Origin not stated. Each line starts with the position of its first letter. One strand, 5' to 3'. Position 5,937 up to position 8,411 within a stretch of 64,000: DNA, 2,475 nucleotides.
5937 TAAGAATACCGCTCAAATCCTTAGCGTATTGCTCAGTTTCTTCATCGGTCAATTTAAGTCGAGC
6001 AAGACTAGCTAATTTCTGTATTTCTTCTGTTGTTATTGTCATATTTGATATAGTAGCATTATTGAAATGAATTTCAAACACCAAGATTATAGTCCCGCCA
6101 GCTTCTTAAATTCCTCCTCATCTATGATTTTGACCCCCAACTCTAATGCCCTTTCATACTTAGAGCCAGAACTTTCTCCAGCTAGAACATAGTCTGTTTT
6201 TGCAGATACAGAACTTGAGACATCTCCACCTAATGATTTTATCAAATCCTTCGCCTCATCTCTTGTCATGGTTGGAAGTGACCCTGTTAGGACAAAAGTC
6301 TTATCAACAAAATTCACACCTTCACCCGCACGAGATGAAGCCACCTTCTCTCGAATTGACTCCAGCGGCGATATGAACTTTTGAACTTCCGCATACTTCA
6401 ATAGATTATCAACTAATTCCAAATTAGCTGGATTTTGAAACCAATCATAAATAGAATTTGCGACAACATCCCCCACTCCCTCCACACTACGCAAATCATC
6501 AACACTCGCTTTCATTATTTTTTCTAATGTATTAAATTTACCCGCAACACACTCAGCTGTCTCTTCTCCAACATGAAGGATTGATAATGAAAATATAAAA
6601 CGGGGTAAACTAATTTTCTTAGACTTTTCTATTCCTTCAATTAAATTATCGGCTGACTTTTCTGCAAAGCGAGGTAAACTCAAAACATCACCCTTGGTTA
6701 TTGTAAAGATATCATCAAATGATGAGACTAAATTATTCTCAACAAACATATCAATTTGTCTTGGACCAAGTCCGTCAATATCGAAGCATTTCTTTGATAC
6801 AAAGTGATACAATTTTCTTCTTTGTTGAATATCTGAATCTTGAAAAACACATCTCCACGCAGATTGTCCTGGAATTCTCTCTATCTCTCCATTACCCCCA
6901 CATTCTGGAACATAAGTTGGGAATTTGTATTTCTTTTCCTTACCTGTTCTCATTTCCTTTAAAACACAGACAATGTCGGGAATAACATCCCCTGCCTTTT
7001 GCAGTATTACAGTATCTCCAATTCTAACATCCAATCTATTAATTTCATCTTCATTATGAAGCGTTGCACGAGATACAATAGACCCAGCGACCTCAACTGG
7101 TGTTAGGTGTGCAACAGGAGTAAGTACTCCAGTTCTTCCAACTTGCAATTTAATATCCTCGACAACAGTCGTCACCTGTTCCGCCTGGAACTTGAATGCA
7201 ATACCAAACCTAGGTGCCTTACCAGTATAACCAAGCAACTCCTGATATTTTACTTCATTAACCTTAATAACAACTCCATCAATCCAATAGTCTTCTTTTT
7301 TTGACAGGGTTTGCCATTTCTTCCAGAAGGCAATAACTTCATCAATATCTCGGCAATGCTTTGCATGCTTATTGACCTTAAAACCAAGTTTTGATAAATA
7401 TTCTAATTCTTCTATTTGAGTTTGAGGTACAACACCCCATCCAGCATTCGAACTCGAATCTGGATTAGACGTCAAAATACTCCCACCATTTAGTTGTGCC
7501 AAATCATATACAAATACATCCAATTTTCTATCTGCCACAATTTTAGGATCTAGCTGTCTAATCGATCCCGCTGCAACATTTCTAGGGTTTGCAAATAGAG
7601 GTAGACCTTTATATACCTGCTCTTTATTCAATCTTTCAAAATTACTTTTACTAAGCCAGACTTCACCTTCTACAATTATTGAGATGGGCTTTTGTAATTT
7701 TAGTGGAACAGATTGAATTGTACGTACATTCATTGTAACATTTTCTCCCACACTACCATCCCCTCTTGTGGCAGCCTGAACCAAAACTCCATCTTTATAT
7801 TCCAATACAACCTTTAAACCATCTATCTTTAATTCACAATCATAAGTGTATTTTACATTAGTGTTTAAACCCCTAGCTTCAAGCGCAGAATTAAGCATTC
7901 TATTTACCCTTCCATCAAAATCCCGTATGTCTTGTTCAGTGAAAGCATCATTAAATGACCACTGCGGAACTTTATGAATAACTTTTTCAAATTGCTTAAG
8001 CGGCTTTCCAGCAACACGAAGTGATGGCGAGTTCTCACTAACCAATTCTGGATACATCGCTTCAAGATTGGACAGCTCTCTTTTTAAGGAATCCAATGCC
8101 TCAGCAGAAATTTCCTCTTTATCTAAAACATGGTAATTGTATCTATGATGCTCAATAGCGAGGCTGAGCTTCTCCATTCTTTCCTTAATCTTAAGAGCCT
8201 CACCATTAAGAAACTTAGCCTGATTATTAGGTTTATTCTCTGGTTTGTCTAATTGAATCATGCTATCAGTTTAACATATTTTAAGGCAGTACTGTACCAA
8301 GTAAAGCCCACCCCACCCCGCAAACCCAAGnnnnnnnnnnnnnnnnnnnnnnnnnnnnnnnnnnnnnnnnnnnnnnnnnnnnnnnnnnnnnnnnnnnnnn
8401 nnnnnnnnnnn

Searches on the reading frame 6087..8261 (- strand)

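Call 26: search_protein_families(library=pfam, proteins=[window:6087-8261:-], max_evalue=0.01)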
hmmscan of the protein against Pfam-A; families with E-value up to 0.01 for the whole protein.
window:6087-8261:- (724 aa): 9 families
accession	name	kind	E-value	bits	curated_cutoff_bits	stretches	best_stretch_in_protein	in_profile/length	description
PF01653.23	DNA_ligase_aden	-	3.8e-82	276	27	1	89-361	2-253/253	NAD-dependent DNA ligase adenylation domain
PF03120.22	DNA_ligase_OB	-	7.9e-35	119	32.9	1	364-441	1-78/79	NAD-dependent DNA ligase OB-fold domain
PF12826.13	HHH_2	-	5.4e-20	71.8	27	1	554-617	1-64/64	Helix-hairpin-helix motif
PF00533.33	BRCT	-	4e-16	59.4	21.3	1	651-720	6-76/78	BRCA1 C Terminus (BRCT) domain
PF14520.12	HHH_5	-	4.6e-11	43.5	27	2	559-605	5-52/57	Helix-hairpin-helix domain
PF00633.29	HHH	-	6.2e-07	29.4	24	1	578-606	1-29/30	Helix-hairpin-helix motif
PF12738.14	PTCB-BRCT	-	7.4e-07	29.5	22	1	663-713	9-59/63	twin BRCT domain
PF16589.12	BRCT_2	-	1e-05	26.1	27.3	1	651-715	3-67/86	BRCT domain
PF22745.1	Nlig-Ia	-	0.00036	21.6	27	1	25-76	2-53/92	DNA ligase-like, N-terminal NAD+-binding domain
